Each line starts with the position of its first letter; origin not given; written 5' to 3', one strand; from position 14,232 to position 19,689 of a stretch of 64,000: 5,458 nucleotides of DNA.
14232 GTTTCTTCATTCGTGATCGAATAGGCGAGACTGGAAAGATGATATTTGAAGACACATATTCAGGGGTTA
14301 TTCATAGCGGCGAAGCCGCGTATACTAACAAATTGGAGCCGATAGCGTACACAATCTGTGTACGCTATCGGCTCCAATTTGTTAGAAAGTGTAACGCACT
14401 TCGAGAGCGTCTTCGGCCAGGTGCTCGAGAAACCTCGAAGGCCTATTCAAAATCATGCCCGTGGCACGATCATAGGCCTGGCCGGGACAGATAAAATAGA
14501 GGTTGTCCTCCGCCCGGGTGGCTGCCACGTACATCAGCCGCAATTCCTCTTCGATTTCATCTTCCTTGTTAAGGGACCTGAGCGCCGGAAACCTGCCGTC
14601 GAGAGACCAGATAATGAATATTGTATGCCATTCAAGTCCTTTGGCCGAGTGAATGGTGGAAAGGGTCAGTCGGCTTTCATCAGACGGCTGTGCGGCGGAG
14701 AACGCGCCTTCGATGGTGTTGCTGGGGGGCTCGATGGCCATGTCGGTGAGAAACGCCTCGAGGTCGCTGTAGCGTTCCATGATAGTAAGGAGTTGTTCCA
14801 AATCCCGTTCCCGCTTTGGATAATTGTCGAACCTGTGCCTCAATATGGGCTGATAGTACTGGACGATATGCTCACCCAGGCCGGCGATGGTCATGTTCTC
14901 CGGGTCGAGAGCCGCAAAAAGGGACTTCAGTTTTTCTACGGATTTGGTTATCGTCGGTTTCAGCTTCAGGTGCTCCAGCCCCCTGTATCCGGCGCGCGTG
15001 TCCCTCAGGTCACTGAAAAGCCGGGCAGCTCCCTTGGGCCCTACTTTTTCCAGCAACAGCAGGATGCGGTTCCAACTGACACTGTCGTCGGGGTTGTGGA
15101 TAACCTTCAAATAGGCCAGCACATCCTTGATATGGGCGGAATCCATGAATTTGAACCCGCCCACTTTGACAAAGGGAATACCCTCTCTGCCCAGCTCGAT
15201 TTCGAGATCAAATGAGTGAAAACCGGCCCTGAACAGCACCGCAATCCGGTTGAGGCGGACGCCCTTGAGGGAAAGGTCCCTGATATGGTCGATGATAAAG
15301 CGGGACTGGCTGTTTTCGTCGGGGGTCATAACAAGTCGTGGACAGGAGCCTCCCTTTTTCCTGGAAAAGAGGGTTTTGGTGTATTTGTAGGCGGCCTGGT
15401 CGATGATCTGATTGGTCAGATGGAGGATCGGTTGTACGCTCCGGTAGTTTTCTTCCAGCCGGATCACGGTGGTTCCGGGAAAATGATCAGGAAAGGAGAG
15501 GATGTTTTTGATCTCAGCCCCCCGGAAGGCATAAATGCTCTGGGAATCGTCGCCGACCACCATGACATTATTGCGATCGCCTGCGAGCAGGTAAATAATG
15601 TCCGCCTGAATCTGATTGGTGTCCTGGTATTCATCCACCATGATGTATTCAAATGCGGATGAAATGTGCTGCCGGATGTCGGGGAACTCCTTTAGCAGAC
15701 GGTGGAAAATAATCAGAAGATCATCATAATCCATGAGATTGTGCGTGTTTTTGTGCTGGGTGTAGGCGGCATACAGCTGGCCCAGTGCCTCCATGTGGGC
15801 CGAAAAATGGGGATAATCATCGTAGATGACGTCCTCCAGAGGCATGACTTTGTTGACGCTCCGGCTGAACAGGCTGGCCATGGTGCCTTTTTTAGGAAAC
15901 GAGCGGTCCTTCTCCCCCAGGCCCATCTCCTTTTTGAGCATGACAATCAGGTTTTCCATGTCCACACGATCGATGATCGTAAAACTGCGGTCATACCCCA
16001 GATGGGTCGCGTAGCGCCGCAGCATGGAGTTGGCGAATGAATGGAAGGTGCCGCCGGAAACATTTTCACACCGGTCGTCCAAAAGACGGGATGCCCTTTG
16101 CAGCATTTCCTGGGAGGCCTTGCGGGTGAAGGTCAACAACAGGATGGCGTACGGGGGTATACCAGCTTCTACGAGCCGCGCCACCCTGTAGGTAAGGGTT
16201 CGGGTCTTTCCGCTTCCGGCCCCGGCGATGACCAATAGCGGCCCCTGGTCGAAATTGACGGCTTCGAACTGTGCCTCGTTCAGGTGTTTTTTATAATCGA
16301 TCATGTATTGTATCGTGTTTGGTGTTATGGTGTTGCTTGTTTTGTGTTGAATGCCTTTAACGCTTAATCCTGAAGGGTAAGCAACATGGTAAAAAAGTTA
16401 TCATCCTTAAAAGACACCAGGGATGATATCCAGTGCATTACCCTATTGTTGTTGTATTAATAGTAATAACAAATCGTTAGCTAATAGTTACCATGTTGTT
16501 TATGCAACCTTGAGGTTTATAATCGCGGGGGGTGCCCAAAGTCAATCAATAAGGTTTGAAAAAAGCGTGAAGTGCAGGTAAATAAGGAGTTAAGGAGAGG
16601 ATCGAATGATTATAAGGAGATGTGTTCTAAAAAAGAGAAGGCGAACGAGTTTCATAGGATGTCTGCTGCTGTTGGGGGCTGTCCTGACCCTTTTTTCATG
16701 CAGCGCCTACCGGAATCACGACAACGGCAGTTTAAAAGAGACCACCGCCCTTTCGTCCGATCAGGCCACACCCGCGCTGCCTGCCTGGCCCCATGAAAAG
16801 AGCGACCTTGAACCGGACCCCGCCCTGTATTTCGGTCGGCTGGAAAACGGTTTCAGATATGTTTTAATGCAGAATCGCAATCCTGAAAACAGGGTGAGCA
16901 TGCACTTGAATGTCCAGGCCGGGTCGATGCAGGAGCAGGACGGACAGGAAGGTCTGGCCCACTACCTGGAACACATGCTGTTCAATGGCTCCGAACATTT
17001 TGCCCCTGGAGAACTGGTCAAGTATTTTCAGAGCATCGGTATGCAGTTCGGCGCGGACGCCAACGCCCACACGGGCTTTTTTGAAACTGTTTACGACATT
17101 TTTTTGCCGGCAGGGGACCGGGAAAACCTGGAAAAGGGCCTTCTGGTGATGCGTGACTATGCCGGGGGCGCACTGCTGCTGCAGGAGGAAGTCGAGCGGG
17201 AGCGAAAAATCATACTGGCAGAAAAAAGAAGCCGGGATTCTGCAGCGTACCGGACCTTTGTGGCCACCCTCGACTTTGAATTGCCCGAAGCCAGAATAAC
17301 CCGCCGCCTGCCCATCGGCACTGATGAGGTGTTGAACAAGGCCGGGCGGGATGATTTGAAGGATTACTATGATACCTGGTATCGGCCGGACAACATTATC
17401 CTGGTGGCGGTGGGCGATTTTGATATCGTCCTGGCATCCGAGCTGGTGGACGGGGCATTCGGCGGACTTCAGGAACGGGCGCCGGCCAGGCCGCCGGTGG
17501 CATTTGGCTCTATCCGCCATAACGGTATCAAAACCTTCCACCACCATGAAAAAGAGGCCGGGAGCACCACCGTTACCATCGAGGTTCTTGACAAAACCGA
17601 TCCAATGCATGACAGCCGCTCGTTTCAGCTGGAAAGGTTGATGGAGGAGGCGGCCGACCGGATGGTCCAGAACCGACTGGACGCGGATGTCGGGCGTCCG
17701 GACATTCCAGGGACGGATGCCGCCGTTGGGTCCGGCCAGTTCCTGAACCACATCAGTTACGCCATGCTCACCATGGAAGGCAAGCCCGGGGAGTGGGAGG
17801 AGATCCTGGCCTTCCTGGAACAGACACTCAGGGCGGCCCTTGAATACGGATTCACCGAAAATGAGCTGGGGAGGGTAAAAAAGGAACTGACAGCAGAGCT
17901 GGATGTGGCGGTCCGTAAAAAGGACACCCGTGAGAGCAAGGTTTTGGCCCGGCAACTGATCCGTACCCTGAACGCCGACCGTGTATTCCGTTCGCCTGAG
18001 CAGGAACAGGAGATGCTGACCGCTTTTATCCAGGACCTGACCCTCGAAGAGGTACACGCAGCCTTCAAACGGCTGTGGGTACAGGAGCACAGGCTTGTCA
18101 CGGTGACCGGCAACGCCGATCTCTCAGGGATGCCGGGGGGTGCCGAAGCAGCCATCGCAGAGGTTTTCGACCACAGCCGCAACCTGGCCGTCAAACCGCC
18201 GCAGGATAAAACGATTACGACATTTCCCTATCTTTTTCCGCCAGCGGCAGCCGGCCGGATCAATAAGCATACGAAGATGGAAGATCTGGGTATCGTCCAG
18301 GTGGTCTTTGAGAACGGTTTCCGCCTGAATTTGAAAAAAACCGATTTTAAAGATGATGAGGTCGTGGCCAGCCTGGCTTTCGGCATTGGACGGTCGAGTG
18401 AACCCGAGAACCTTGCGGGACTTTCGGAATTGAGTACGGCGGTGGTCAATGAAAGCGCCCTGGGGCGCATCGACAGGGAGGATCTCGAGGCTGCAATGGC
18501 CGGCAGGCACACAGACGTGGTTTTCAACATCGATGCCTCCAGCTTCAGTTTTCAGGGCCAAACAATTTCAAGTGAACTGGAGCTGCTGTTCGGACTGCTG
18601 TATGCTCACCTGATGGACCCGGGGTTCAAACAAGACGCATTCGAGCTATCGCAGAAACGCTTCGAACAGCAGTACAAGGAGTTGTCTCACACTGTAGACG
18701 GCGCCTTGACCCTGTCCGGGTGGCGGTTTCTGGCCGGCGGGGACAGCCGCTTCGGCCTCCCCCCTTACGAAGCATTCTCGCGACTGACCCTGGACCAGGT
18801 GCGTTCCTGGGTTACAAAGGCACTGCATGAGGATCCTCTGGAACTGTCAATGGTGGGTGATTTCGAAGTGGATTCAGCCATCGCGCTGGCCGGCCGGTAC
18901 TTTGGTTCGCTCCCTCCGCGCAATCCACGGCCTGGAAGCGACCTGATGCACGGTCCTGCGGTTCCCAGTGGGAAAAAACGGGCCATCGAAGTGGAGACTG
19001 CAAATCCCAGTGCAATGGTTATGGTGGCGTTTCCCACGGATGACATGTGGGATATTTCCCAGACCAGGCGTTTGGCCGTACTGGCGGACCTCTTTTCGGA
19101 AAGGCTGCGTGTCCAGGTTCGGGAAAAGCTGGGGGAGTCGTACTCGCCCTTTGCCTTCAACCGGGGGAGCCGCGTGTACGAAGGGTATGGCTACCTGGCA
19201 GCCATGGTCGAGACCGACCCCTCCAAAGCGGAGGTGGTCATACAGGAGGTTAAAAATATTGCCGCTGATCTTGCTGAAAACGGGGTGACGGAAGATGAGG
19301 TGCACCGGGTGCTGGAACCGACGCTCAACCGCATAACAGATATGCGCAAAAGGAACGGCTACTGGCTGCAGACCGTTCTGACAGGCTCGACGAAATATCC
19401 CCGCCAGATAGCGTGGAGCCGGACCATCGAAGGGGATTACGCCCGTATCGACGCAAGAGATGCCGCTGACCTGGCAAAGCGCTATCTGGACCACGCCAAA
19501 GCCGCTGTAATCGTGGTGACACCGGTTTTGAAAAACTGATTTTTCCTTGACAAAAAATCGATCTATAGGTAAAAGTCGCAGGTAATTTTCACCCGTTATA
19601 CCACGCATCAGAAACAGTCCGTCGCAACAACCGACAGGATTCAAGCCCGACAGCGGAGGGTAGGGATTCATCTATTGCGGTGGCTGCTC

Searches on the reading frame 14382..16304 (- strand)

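Call 58: search_protein_families(library=pfam, proteins=[window:14382-16304:-], max_evalue=0.00001)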
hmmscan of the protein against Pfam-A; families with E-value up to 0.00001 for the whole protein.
window:14382-16304:- (640 aa): 5 families
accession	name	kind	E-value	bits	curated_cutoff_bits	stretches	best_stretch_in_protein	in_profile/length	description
PF00580.27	UvrD-helicase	-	4.7e-77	259.8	23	1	8-276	1-271/271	UvrD/REP helicase N-terminal domain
PF13361.12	UvrD_C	-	2e-52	179.2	25.6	1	281-605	1-346/350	UvrD-like helicase C-terminal domain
PF13245.12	AAA_19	-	3.1e-21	76.4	25.1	1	13-261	2-134/134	AAA domain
PF13538.12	UvrD_C_2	-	4.2e-08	33.4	27.4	1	547-605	3-52/52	UvrD-like helicase C-terminal domain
PF13604.12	AAA_30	-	7.7e-06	26.2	27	0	8-70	2-65/191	AAA domain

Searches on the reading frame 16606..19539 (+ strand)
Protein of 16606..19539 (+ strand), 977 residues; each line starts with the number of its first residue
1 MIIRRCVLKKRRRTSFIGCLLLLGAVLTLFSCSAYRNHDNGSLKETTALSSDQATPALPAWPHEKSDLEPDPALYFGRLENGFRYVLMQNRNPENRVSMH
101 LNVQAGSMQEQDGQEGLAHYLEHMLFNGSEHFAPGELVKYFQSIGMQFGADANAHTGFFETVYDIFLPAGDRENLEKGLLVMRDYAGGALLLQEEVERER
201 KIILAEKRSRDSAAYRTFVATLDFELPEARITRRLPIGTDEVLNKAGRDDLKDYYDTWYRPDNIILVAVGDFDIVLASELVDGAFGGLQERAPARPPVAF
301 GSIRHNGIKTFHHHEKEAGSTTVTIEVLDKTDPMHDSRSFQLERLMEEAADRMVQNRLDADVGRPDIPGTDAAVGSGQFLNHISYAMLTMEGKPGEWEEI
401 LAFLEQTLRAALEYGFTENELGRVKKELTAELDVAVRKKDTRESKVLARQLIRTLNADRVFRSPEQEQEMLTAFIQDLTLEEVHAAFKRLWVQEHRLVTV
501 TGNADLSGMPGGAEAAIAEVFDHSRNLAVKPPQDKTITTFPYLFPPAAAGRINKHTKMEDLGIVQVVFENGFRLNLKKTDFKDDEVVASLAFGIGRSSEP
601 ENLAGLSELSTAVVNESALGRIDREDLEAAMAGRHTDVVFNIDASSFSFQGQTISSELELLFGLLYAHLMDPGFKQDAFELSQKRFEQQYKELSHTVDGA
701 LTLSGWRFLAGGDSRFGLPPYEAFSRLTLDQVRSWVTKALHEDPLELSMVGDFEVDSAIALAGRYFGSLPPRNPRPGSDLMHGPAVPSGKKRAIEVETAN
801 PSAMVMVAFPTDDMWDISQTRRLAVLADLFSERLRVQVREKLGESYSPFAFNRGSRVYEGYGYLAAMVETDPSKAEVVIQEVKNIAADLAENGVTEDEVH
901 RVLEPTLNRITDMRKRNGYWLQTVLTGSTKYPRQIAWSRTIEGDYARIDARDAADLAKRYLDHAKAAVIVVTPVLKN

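Call 58: search_protein_families(library=pfam, proteins=[window:16606-19539:+], max_evalue=0.00001)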
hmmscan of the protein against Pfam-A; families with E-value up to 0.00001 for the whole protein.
window:16606-19539:+ (977 aa): 2 families
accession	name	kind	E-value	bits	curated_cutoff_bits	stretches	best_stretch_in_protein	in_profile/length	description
PF05193.26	Peptidase_M16_C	-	2.6e-46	158.2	23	2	727-903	2-178/181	Peptidase M16 inactive domain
PF00675.25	Peptidase_M16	-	3.3e-23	82.7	22.3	1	85-210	1-119/149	Insulinase (Peptidase family M16)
